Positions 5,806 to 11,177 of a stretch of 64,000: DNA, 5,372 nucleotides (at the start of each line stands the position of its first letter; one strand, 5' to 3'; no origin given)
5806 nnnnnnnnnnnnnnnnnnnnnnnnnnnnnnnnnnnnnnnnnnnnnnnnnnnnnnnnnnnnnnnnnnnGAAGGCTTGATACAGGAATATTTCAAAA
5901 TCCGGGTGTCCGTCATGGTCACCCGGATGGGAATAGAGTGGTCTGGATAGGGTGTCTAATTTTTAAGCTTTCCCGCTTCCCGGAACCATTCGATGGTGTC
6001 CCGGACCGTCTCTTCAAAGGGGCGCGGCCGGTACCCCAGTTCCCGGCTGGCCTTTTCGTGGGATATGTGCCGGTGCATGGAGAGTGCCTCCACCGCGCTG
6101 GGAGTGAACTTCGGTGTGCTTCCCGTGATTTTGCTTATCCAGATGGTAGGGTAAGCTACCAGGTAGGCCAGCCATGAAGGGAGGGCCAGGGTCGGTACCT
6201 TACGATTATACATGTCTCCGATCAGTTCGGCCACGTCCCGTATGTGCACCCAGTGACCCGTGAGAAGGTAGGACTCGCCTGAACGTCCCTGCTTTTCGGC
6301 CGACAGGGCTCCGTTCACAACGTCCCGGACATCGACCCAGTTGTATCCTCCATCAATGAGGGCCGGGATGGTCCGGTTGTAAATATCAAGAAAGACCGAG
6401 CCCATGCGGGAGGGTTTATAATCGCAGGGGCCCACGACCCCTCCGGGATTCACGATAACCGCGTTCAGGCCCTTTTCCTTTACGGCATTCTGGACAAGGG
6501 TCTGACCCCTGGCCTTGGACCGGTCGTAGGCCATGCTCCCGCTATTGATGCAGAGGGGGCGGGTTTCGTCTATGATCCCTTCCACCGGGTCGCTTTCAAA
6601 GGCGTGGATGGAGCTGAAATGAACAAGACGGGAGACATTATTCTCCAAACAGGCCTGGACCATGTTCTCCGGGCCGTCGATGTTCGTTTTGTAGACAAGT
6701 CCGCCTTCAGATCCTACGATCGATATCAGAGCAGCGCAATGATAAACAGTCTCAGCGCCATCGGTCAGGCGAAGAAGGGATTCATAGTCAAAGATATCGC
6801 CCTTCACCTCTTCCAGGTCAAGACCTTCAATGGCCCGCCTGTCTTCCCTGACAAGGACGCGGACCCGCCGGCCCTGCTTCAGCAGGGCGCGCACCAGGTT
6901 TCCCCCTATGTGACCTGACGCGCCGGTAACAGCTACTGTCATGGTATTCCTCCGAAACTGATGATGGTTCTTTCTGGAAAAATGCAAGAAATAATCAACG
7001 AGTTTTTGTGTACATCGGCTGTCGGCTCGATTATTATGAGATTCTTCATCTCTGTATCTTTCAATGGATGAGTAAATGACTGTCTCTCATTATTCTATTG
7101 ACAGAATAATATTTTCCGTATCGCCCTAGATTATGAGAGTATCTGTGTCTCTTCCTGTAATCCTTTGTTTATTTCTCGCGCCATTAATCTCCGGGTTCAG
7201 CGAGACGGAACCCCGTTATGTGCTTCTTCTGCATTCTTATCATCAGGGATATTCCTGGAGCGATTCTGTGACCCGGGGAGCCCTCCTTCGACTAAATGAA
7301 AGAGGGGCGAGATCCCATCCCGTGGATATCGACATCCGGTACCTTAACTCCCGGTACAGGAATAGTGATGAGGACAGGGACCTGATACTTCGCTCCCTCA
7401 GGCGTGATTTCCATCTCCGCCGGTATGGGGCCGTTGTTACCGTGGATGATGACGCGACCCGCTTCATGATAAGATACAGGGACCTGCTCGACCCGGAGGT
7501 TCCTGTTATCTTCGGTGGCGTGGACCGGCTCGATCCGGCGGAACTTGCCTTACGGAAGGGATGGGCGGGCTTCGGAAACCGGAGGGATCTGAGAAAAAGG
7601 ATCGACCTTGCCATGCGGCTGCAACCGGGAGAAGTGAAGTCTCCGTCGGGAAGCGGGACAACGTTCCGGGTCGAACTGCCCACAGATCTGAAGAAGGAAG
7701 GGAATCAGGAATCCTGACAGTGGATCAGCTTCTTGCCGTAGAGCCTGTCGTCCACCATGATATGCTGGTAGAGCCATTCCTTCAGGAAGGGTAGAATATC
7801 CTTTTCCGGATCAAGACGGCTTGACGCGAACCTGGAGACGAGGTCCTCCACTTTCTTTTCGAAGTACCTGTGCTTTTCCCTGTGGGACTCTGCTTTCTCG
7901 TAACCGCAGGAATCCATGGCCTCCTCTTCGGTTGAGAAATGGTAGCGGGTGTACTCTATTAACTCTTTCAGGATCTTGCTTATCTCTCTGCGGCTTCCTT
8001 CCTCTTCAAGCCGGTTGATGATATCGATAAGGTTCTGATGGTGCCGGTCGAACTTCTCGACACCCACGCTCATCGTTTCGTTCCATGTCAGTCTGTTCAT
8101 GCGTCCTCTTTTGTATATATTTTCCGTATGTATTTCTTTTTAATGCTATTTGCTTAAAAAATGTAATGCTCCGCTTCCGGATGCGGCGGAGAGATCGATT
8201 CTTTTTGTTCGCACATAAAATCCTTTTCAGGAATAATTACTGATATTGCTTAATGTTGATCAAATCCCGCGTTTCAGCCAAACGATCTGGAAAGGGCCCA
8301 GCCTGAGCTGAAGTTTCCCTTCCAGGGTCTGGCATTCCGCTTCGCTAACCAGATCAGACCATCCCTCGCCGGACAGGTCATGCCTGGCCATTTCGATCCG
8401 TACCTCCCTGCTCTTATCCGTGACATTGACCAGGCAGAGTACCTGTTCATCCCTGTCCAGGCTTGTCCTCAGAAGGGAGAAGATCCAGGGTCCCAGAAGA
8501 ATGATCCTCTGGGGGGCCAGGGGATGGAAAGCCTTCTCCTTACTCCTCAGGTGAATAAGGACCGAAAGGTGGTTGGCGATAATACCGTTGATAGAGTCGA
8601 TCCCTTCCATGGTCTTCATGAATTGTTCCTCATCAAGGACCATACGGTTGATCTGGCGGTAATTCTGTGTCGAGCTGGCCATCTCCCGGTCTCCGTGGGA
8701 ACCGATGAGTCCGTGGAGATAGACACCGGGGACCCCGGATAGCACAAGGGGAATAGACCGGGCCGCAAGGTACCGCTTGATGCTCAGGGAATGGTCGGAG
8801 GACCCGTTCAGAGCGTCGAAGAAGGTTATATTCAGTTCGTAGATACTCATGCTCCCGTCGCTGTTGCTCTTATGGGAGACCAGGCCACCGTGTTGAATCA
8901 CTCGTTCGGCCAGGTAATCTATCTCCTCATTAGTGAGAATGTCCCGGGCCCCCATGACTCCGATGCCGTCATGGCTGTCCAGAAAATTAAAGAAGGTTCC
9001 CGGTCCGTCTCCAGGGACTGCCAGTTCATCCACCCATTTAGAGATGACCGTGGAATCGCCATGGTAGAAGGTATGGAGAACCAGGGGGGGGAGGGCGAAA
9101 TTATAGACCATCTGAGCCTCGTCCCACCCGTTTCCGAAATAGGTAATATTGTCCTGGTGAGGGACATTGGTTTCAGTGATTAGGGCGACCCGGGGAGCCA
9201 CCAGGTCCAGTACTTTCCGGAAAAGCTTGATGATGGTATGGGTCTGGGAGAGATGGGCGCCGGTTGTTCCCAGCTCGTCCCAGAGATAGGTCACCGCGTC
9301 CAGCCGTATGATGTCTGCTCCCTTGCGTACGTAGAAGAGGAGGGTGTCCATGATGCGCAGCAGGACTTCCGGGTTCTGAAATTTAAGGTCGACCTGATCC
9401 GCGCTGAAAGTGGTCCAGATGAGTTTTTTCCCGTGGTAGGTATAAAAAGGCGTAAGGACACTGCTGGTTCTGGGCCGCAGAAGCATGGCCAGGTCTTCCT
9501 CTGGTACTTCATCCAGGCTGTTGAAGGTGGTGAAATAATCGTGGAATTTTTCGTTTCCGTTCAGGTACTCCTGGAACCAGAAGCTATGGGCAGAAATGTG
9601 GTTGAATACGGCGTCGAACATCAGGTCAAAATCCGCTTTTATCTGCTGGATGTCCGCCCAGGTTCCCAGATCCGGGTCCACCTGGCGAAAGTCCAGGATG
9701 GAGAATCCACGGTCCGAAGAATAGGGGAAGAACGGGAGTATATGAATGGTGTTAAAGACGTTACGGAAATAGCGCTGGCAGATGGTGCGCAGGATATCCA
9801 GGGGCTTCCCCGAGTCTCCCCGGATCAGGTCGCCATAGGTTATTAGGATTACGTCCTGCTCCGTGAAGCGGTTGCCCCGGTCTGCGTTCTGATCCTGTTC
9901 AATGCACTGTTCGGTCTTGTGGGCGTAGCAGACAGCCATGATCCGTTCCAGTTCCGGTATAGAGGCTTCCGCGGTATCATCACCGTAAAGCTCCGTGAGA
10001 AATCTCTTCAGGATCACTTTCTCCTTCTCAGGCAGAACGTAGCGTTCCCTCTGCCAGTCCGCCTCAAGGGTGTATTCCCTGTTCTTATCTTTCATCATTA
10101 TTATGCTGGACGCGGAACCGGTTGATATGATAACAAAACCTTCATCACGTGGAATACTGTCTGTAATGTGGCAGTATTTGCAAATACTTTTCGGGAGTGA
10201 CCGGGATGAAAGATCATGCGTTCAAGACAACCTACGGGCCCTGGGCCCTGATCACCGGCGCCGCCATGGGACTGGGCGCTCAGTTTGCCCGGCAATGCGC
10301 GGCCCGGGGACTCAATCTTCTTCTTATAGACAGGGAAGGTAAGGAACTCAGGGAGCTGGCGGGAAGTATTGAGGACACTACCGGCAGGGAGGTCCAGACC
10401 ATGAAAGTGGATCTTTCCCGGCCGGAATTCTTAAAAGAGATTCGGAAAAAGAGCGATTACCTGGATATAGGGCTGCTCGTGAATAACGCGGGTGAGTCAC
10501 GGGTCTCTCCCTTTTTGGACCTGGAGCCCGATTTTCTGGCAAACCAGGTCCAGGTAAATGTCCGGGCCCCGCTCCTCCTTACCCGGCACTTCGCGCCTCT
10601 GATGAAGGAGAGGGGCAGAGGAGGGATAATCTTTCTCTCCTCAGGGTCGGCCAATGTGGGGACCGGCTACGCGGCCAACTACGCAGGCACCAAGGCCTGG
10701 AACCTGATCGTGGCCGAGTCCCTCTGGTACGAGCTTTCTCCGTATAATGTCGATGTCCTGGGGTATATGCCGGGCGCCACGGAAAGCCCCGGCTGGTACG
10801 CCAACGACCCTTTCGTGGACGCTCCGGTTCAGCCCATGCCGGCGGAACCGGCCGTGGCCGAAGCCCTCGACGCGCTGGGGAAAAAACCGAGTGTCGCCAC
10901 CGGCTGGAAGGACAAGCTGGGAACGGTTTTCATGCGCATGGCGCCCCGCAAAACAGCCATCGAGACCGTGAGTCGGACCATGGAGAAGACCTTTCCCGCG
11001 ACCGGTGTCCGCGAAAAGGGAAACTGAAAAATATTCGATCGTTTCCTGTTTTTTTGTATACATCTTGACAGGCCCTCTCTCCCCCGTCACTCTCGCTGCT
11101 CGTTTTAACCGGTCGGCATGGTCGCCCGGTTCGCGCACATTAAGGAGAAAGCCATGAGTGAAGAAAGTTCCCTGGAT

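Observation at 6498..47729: An 11-bp palindrome, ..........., is iterated 17 times regardless of reading frame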

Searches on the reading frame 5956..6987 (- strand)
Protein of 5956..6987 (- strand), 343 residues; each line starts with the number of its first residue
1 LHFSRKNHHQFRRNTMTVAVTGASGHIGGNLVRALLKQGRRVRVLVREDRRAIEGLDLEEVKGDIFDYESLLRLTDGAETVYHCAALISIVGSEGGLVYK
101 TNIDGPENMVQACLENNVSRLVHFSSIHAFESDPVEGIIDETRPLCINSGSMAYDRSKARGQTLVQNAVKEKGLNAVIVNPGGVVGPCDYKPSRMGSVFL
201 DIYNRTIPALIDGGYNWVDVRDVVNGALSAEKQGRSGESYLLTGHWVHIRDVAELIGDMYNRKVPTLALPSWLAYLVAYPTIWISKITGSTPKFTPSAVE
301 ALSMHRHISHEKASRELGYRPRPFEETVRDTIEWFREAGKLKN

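Call 18: search_protein_families(library=pfam, proteins=[window:5956-6987:-])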
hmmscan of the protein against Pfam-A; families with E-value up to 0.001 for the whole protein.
window:5956-6987:- (343 aa): 8 families
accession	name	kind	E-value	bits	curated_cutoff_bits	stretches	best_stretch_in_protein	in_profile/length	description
PF01370.27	Epimerase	-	2.8e-29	102.7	20.9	1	18-240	1-237/240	NAD dependent epimerase/dehydratase family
PF01073.25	3Beta_HSD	-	3.6e-18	66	22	1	19-189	1-186/280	3-beta hydroxysteroid dehydrogenase/isomerase family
PF16363.11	GDP_Man_Dehyd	-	2.3e-16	60.6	27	1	20-331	2-332/332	GDP-mannose 4,6 dehydratase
PF07993.18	NAD_binding_4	-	3.1e-15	56.4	20.1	1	69-193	80-211/258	Male sterility protein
PF13460.12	NAD_binding_10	-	4e-14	53.3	27.2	1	22-184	1-146/184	NAD(P)H-binding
PF05368.20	NmrA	-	6.1e-12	46.2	27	1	15-127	2-107/298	NmrA-like family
PF04321.23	RmlD_sub_bind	-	4e-11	43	27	1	16-171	1-142/287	RmlD substrate binding domain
PF02719.21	Polysacc_synt_2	-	1.6e-10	41.1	20.2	1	18-137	1-139/293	Polysaccharide biosynthesis protein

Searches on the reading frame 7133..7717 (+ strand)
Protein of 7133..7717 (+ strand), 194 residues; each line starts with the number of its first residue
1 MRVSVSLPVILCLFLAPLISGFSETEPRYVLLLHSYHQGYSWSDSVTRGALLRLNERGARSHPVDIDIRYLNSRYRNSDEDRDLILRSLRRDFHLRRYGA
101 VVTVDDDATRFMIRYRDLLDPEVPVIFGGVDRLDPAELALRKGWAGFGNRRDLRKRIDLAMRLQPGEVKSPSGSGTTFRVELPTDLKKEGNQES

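Call 68: search_protein_families(library=pfam, proteins=[window:7133-7717:+])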
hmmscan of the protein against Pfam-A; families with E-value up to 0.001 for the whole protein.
window:7133-7717:+ (194 aa): 0 families

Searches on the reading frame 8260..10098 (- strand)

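Call 6: search_protein_families(library=pfam, proteins=[window:8260-10098:-])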
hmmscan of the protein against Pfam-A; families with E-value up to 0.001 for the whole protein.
window:8260-10098:- (612 aa): 2 families
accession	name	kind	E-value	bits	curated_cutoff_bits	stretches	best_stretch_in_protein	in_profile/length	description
PF00128.31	Alpha-amylase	-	4.9e-21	75.9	22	1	115-337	33-269/446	Alpha amylase, catalytic domain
PF16657.11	Malt_amylase_C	-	3.4e-05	24.3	27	1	549-607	21-75/75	Maltogenic Amylase, C-terminal domain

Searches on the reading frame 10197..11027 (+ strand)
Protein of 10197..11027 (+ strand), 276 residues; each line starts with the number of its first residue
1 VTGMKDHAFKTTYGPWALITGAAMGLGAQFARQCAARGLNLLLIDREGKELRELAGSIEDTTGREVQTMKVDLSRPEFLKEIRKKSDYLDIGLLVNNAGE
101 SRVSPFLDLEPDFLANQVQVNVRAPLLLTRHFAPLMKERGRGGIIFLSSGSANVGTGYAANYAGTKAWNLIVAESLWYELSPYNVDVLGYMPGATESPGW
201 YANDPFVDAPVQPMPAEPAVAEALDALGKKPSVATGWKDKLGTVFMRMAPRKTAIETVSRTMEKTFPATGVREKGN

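Call 68: search_protein_families(library=pfam, proteins=[window:10197-11027:+])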
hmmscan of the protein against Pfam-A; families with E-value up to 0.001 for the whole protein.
window:10197-11027:+ (276 aa): 3 families
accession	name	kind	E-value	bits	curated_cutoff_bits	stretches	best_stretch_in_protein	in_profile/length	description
PF00106.31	adh_short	-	5.1e-34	117.9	26.6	1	16-198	2-185/195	short chain dehydrogenase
PF13561.12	adh_short_C2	-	9.5e-21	74.9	27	1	21-198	1-179/236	Enoyl-(Acyl carrier protein) reductase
PF08659.16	KR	-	1.1e-08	35.7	22.6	1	17-167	3-154/180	KR domain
